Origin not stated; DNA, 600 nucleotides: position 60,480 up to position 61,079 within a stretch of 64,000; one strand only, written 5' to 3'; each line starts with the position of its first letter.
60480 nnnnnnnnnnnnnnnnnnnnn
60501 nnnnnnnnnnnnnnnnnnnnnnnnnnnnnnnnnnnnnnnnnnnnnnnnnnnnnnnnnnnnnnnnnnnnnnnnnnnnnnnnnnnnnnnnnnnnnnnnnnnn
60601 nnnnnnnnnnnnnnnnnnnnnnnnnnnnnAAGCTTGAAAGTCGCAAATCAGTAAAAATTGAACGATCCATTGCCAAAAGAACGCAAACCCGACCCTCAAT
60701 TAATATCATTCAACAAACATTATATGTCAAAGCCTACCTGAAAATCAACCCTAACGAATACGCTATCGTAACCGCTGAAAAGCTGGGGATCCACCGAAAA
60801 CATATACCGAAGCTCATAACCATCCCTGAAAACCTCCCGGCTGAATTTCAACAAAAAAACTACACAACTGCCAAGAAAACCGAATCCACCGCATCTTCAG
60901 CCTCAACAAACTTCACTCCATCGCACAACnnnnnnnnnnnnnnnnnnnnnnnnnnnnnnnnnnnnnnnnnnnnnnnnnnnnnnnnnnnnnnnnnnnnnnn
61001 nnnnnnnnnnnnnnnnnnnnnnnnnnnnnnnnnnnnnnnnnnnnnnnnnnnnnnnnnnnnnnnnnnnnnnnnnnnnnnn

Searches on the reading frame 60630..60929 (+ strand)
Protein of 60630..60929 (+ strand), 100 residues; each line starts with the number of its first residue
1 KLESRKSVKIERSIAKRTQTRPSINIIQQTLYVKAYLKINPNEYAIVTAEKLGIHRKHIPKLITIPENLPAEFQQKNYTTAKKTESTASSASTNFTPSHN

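Call 58: find_homologous_proteins(query=window:60630-60929:+, max_evalue=0.01)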
Query seq(100 aa) (100 aa): 6 proteins with E <= 0.01 among 7 candidates.
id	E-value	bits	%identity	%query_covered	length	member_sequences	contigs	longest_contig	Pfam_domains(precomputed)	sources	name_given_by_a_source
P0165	3.0e-24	103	76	68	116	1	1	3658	-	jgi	jgi:hypothetical protein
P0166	3.3e-24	102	66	76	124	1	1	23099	-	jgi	jgi:hypothetical protein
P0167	3.0e-22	96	69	68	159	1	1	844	-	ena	-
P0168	1.3e-20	91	68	68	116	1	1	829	-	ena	-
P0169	3.7e-20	89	61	76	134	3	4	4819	-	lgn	-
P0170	5.1e-20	89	66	68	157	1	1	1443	-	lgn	-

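Call 60: find_encoding_contigs(protein=P0166, flank=6000, max_places=3)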
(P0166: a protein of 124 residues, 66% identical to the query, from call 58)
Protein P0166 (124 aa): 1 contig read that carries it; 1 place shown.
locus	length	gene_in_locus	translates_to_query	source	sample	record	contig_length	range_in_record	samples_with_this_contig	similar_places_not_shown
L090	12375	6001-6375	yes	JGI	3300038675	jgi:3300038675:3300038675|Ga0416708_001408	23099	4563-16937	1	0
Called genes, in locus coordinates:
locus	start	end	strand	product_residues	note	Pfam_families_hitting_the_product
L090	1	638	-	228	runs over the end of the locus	-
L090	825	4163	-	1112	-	PF05170:AsmA, PF05359:DUF748, PF13116:YhdP, PF01203:T2SSN (faint)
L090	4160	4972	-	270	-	-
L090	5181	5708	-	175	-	-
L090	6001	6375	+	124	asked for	-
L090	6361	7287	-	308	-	PF03372:Exo_endo_phos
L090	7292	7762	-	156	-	-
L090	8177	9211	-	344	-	PF05359:DUF748 (weak)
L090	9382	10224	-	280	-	PF07804:HipA_C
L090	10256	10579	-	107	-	PF13657:Couple_hipA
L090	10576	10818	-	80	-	PF12844:HTH_19 (weak), PF13560:HTH_31 (weak), PF01381:HTH_3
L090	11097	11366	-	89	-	-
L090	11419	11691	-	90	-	PF01371:Trp_repressor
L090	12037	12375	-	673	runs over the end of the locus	PF07715:Plug, PF00593:TonB_dep_Rec_b-barrel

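Call 61: find_encoding_contigs(protein=P0169, flank=5000, max_places=4)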
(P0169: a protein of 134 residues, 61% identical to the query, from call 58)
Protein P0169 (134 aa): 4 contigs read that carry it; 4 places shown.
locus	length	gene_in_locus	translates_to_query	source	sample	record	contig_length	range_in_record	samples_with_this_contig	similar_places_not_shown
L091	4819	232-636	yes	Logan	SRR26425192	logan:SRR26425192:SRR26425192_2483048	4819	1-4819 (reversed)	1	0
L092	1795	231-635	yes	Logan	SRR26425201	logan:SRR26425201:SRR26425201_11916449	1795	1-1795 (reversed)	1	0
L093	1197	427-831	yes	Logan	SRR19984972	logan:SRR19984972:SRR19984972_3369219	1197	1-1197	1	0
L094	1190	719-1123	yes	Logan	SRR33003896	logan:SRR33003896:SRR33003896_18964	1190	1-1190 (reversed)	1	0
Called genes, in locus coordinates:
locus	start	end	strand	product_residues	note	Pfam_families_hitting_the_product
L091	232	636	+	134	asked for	-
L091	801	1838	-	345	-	-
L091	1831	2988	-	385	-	-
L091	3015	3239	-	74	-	-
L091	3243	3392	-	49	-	-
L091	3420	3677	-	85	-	-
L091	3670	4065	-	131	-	PF14539:DUF4442 (weak), PF03061:4HBT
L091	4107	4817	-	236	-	?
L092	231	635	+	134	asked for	-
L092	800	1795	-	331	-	?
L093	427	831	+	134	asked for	-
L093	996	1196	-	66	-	?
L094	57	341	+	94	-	PF06803:DUF1232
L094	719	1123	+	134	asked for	-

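Call 64: search_protein_families(library=pfam, proteins=[P0165, P0166, P0167, P0169, P0170], max_evalue=5)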
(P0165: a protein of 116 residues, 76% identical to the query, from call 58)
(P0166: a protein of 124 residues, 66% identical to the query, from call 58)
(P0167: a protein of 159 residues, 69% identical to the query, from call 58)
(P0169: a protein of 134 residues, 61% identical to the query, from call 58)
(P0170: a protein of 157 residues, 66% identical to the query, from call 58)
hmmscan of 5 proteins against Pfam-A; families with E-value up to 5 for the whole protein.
P0165 (116 aa): 0 families

P0166 (124 aa): 0 families

P0167 (159 aa): 0 families

P0169 (134 aa): 0 families

P0170 (157 aa): 0 families

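Call 81: predict_structure(alignment_id=A5)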
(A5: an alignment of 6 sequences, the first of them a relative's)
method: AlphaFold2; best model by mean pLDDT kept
length: 159 residues; sequences in the alignment: 6
mean_pLDDT: 56.6   pTM: 0.41
mean pLDDT of the five models: 56.6, 55.7, 50.0, 45.2, 44.6
residues with pLDDT >= 90: 0; 70-90: 32; 50-70: 68; < 50: 59
segments of 3 or more residues with pLDDT < 50: 1-41, 44-55, 154-159
pLDDT, mean of each block of 10 residues (from residue 1): 34 34 41 43 44 52 69 64 65 69 73 64 64 72 71 46
secondary structure, 60 per line:
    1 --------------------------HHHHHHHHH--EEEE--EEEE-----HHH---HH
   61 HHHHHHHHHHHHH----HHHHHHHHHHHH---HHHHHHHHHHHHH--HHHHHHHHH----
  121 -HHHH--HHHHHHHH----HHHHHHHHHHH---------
elements in order: H27-35 E38-41 E44-47 H59-73 H78-89 H93-105 H108-116 H122-125 H128-135 H140-150

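Call 84: search_solved_structures(query=A5, max_evalue=10, show_alignments=2)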
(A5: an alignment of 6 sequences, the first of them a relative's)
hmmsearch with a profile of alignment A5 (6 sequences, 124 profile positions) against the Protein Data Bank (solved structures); distinct sequences matched with E-value up to 10: 5.
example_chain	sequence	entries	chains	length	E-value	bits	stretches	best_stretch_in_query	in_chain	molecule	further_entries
1vk8_A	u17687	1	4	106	0.18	14.7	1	54-107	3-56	hypothetical protein TM0486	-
4uoe_A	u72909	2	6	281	0.77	12.7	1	27-72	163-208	SPERMIDINE SYNTHASE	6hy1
2pwp_A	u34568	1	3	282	0.77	12.7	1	27-72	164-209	Spermidine synthase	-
2hte_A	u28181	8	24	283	0.77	12.7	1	27-72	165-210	Spermidine synthase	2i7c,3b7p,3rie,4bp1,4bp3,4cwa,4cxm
2pss_A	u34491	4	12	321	0.93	12.4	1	27-72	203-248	Spermidine synthase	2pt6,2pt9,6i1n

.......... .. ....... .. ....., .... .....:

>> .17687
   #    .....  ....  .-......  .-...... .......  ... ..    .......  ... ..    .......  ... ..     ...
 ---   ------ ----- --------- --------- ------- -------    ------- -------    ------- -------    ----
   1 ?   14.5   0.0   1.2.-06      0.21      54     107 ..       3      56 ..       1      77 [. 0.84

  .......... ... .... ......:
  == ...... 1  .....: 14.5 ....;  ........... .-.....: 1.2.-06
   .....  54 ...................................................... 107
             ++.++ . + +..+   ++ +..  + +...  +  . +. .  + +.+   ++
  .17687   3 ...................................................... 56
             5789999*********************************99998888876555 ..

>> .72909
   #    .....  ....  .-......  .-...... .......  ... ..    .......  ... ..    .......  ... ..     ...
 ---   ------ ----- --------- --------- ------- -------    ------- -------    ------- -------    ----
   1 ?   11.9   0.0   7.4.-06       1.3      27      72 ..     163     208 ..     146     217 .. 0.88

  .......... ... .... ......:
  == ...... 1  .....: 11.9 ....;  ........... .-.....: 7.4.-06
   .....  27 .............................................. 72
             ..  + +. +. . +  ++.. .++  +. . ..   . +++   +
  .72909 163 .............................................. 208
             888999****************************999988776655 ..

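Call 86: fold_search(model_id=the predicted structure, library=pdb)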
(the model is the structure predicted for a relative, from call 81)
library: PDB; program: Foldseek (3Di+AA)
matches with E <= 10: 51; with E <= 0.001: 0
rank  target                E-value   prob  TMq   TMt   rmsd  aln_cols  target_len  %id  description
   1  9lh4                  1.1e+00  0.08  0.15  0.10  13.3       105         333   14  Crystal structure of the cyclophilin 37 from Arabidopsis thaliana (released 2025-12-24)
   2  9c4c_F                1.5e+00  0.20  0.28  0.32   8.1       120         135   10  The structure of two MntR dimers bound to the native mnep promoter sequence (released 2024-08-14)
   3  7p6u_A                1.6e+00  0.06  0.16  0.05  14.2       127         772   17  Lon protease from Thermus Thermophilus (released 2021-10-27)
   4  3mkz_A                2.2e+00  0.10  0.22  0.28  11.2       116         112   15  Structure of SopB(155-272)-18mer complex, P21 form (released 2010-05-05)
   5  3mky_P                2.3e+00  0.09  0.21  0.27  10.9       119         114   17  Structure of SopB(155-323)-18mer DNA complex, I23 form (released 2010-05-05)
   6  8val_B                2.3e+00  0.08  0.20  0.10  13.2       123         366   14  Structure of the E. coli clamp loader bound to the beta clamp in a Open-DNAp/t conformation (released 2024-03-27)
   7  1on2_A                2.6e+00  0.13  0.26  0.30   8.1       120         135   12  Bacillus subtilis Manganese Transport Regulator (MntR), D8M Mutant, Bound to Manganese (released 2003-07-15)
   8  3mkz_B                2.9e+00  0.08  0.22  0.28  10.9       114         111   14  Structure of SopB(155-272)-18mer complex, P21 form (released 2010-05-05)
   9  3gm1_B                2.9e+00  0.03  0.14  0.15  15.7       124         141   15  Crystal Structure of the Focal Adhesion Targeting (FAT) Domain of Pyk2 in Complex with Paxillin LD4 Motif-Derived Pept (released 2009-05-05)
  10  2ev5_B                3.1e+00  0.12  0.26  0.31   8.4       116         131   10  Bacillus subtilis manganese transport regulator (MNTR) bound to calcium (released 2006-03-07)
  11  4o5v                  3.1e+00  0.06  0.18  0.15   9.9        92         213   16  Crystal structure of T. acidophilum IdeR (released 2014-11-05)
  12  5fb3_B                3.6e+00  0.04  0.16  0.09  12.8       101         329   17  Structure of glycerophosphate dehydrogenase in complex with NADPH (released 2016-10-12)
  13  2yn7_A                3.8e+00  0.03  0.15  0.12  18.0       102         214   16  Crystal structure of an outer surface protein BBA66 from Borrelia burgdorferi (released 2013-10-23)
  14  2qq9                  4.8e+00  0.06  0.22  0.18   9.9       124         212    8  Crystal Structure of DtxR(D6A C102D) Complexed with Nickel(II) (released 2007-10-30)
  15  6nut_A                4.8e+00  0.02  0.16  0.10  16.4       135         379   12  Ebola virus nucleoprotein - RNA complex (released 2019-05-01)
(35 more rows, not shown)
